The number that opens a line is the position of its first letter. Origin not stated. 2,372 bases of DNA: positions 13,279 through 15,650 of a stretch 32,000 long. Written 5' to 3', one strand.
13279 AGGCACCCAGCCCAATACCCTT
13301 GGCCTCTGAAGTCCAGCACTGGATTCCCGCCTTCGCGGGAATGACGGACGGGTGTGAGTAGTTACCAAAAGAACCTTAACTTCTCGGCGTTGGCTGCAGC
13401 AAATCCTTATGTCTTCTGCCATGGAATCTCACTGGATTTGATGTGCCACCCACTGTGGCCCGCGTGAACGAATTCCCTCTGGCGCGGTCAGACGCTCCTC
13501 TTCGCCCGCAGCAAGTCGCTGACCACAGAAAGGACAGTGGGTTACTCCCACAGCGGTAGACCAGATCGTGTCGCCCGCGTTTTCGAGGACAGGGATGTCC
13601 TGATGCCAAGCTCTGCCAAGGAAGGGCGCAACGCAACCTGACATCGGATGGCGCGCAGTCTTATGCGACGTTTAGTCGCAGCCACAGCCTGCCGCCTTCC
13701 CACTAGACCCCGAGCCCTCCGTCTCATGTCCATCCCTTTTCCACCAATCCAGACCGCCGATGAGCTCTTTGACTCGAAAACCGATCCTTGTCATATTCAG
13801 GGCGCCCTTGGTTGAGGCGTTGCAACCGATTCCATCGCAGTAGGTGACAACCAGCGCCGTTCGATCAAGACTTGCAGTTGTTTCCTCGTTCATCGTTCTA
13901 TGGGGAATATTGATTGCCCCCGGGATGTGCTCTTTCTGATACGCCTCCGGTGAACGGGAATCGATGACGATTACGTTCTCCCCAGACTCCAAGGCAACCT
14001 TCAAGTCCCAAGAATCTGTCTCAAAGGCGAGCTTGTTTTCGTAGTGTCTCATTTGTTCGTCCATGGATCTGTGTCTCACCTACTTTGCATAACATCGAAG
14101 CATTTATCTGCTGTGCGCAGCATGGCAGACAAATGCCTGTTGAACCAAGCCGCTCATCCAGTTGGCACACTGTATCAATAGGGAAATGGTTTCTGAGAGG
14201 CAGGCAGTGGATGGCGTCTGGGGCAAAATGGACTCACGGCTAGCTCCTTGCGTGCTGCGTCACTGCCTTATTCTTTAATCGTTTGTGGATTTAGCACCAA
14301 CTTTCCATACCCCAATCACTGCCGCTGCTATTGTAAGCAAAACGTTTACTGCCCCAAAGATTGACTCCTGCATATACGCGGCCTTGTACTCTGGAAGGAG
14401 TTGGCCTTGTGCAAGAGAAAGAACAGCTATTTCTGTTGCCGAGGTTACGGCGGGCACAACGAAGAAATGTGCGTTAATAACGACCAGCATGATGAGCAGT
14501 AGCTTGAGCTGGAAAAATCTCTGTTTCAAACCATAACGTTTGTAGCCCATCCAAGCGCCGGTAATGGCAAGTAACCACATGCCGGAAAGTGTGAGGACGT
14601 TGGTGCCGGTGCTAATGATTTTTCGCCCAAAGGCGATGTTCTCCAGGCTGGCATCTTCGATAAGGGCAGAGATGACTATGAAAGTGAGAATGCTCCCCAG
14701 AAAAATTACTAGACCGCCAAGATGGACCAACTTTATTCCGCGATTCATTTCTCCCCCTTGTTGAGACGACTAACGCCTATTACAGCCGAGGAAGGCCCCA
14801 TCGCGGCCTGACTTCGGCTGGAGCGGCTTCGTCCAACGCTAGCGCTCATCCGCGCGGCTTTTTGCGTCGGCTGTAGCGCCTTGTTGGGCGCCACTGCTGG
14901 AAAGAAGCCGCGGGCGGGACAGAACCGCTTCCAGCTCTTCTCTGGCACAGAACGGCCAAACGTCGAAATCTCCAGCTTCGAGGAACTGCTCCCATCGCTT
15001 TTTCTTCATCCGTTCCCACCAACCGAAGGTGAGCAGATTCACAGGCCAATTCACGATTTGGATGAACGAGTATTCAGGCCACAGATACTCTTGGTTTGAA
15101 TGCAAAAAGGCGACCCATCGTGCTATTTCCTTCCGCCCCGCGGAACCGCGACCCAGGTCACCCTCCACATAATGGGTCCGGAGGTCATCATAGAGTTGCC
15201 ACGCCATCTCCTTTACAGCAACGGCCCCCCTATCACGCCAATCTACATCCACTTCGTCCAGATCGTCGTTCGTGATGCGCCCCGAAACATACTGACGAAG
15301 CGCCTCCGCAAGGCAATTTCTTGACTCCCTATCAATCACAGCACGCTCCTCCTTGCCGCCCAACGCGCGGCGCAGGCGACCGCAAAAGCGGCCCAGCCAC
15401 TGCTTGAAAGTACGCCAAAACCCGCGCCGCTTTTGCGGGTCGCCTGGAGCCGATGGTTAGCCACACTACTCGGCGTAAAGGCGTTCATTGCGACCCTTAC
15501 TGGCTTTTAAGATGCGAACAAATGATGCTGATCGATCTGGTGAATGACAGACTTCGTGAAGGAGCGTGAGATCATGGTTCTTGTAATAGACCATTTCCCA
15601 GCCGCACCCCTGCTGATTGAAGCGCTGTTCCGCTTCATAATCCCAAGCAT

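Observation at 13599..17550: Integron cassette array with no integrase (CALIN-type): five single-gene cassettes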

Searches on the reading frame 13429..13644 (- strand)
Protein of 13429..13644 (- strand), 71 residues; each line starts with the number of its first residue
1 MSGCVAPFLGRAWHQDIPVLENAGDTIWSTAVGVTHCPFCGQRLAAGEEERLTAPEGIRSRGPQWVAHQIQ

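Call 64: search_protein_families(library=ncbifam, proteins=[window:13429-13644:-], max_evalue=0.01)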
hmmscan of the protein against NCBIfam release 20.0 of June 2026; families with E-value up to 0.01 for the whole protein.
window:13429-13644:- (71 aa): 0 families

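Call 66: search_protein_families(library=padloc, proteins=[window:13429-13644:-], max_evalue=0.01)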
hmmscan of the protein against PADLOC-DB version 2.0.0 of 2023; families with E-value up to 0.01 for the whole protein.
window:13429-13644:- (71 aa): 0 families

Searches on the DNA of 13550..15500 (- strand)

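Call 81: search_with_rna_model(model_id=R2, source=window, start=13550, end=15500, filters=off, max_evalue=10, show_alignments=10)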
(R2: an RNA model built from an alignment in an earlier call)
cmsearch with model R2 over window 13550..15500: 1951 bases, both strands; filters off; matches with E-value up to 10: 15.
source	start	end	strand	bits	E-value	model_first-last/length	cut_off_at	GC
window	14831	14889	-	35.8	1.9e-08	1-51/51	no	0.64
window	13631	13676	+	5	1.5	1-51/51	no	0.54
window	14783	14821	-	5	1.5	16-36/51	no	0.72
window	14831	14889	+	4.6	1.9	1-51/51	no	0.64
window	14087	14116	+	4.4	2.1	1-51/51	no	0.43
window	15414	15436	+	4.4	2.1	1-51/51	no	0.65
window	14725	14766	-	3.9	2.8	1-51/51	no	0.45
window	14783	14820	+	3.2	4.3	17-36/51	no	0.71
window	14087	14145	-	3.2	4.4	1-51/51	no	0.47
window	15415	15462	-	3.1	4.6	1-51/51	no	0.67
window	14337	14350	+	3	4.8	1-51/51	no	0.36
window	13614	13666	-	2.9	5.1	1-51/51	no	0.6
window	14625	14644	+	2.3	7.4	1-51/51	no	0.6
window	13712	13725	-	2.3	7.5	20-33/51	no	0.71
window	14026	14061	-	2.1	8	1-51/51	no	0.47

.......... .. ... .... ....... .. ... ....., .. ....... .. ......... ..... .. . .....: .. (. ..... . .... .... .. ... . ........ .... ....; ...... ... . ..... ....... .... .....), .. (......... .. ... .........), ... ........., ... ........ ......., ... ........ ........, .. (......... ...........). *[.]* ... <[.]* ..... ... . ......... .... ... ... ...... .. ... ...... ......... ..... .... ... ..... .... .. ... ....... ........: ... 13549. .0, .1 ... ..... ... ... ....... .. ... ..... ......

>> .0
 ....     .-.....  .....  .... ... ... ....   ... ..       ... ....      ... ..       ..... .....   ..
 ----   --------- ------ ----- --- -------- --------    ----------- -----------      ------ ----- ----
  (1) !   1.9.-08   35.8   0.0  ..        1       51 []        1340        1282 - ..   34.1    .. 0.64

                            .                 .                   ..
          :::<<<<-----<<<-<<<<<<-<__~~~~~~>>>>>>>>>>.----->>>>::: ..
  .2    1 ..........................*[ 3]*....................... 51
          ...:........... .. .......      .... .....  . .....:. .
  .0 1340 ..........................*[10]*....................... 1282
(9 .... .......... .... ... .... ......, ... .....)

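Call 96: search_with_rna_model(model_id=R2, sources=[L140, L141, L142, L143], filters=off, max_evalue=0.5)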
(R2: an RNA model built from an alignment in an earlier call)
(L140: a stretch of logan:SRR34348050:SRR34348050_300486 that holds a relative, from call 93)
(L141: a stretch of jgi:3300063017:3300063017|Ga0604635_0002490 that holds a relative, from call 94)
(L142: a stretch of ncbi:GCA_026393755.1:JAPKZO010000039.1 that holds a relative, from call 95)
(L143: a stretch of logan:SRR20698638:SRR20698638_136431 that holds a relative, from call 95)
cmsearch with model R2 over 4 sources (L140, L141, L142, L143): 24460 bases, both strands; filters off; matches with E-value up to 0.5: 4.
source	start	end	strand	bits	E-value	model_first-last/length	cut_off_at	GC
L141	5643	5706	+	13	0.17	2-51/51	no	0.59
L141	7495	7512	-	12.7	0.19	1-51/51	no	0.5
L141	7125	7167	+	11.6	0.37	1-51/51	no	0.7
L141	4907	4970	+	11.4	0.41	13-44/51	no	0.73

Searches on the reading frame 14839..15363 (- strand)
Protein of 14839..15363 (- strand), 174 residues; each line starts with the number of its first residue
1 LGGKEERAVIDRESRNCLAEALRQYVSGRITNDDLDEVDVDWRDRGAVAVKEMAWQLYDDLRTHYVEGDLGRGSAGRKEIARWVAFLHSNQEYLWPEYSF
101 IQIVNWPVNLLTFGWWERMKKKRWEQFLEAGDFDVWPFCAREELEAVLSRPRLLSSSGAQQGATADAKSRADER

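Call 6: search_protein_families(library=pfam, proteins=[window:14839-15363:-], max_evalue=0.01)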
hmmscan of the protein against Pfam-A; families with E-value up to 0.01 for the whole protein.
window:14839-15363:- (174 aa): 0 families

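Call 64: search_protein_families(library=ncbifam, proteins=[window:14839-15339:-], max_evalue=0.01)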
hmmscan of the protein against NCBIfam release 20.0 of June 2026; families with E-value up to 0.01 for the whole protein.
window:14839-15339:- (166 aa): 0 families

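Call 66: search_protein_families(library=padloc, proteins=[window:14839-15339:-], max_evalue=0.01)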
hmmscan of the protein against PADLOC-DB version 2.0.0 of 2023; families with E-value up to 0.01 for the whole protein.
window:14839-15339:- (166 aa): 0 families

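Call 92: find_homologous_proteins(query=window:14839-15339:-, max_evalue=0.001)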
Query window:14839-15339:- (166 aa): 240 proteins with E <= 0.001 among 324 candidates; the best 120 are listed.
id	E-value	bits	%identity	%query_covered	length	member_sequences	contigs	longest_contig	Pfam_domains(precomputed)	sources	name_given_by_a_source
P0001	6.4e-100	350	94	100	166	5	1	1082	-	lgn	-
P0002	6.3e-86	305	80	98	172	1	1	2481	-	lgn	-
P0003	6.4e-85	301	80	100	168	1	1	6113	-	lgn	-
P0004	3.3e-84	299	76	100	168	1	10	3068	-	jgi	jgi:hypothetical protein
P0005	2.3e-83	296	75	100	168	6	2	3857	-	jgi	jgi:hypothetical protein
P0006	3.3e-79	283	73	97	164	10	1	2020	-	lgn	-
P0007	3.9e-77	276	79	89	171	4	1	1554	-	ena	-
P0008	3.2e-76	273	74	89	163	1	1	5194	-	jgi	jgi:hypothetical protein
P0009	7.5e-75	269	74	95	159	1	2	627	-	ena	-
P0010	3.4e-74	266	74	89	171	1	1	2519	-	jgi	jgi:hypothetical protein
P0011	8.0e-74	265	73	95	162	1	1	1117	-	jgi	jgi:hypothetical protein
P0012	4.7e-73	263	70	99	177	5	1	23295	-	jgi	jgi:hypothetical protein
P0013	2.8e-72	260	72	92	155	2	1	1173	-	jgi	jgi:hypothetical protein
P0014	3.5e-72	260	74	89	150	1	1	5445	-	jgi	jgi:hypothetical protein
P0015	3.7e-72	260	73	95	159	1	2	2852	-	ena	-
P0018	7.3e-72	259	70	90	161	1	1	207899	-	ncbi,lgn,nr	ncbi:MAG: hypothetical protein NTV05_17125 [Acidobacteria bacterium]|nr:hypothetical protein [Acidob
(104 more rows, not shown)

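Call 93: find_encoding_contigs(protein=P0003, flank=4000, max_places=2)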
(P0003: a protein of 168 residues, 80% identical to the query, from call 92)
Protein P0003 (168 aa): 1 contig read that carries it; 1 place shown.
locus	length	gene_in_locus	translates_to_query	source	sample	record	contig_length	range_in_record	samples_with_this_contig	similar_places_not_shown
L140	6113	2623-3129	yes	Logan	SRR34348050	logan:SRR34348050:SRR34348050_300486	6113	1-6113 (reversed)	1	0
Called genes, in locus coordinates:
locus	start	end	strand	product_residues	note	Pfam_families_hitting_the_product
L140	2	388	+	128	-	?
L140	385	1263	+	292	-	PF13103:TonB_2 (weak)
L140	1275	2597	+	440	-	PF04052:TolB_N, PF26550:Tricorn_2nd, PF00930:DPPIV_N (faint), PF07676:PD40, PF26549:Tricorn_N (weak), PF07676:PD40 (weak), PF26549:Tricorn_N, PF07676:PD40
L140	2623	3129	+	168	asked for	-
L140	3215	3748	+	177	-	PF00691:OmpA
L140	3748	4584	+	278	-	PF13424:TPR_12 (faint), PF13428:TPR_14 (faint), PF13371:TPR_9 (faint), PF16331:TolA_bind_tri, PF13432:TPR_16, PF13525:YfiO (weak), PF14559:TPR_19 (weak), PF13174:TPR_6 (weak), +1 more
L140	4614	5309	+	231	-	PF04055:Radical_SAM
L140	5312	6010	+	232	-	PF00733:Asn_synthase, PF06508:QueC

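Call 94: find_encoding_contigs(protein=P0012, flank=5000, max_places=2)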
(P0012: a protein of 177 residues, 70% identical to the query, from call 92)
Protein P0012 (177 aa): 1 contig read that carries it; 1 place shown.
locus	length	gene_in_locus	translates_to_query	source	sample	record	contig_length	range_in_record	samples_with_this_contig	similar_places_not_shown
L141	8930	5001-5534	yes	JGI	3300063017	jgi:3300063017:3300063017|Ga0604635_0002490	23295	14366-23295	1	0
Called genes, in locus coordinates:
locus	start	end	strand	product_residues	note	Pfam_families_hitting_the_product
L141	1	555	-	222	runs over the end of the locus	PF13489:Methyltransf_23, PF13847:Methyltransf_31 (weak), PF08241:Methyltransf_11, PF08242:Methyltransf_12, PF13649:Methyltransf_25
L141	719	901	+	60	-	-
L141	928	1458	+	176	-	PF12120:Arr-ms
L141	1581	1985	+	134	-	-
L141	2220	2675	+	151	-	PF10990:DUF2809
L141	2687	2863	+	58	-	-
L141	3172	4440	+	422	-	-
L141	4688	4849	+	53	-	-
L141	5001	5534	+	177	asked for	-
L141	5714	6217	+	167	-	-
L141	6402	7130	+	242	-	-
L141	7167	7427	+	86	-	-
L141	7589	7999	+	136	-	PF04439:Adenyl_transf, PF01909:NTP_transf_2 (weak), PF18765:Polbeta (weak)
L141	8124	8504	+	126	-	-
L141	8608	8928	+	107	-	?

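Call 95: find_encoding_contigs(protein=P0018, flank=5000, max_places=2)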
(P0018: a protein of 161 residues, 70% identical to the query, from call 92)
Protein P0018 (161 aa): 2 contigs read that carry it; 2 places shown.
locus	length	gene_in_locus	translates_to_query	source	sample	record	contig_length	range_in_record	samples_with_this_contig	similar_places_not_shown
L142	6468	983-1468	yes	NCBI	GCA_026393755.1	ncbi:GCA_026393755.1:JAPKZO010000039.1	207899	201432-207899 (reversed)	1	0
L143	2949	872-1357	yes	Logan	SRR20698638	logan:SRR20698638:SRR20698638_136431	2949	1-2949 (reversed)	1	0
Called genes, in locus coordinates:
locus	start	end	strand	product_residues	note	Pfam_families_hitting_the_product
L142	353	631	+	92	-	PF13711:DUF4160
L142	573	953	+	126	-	PF10387:DUF2442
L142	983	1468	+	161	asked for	-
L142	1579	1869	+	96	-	-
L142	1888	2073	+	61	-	-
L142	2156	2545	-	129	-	PF02661:Fic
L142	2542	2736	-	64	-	-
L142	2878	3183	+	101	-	-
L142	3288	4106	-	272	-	-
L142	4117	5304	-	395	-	PF00248:Aldo_ket_red, PF13187:Fer4_9 (weak)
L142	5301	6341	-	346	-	PF20244:DUF6599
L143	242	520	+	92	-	PF13711:DUF4160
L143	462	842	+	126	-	PF10387:DUF2442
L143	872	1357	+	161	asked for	-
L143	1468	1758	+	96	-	-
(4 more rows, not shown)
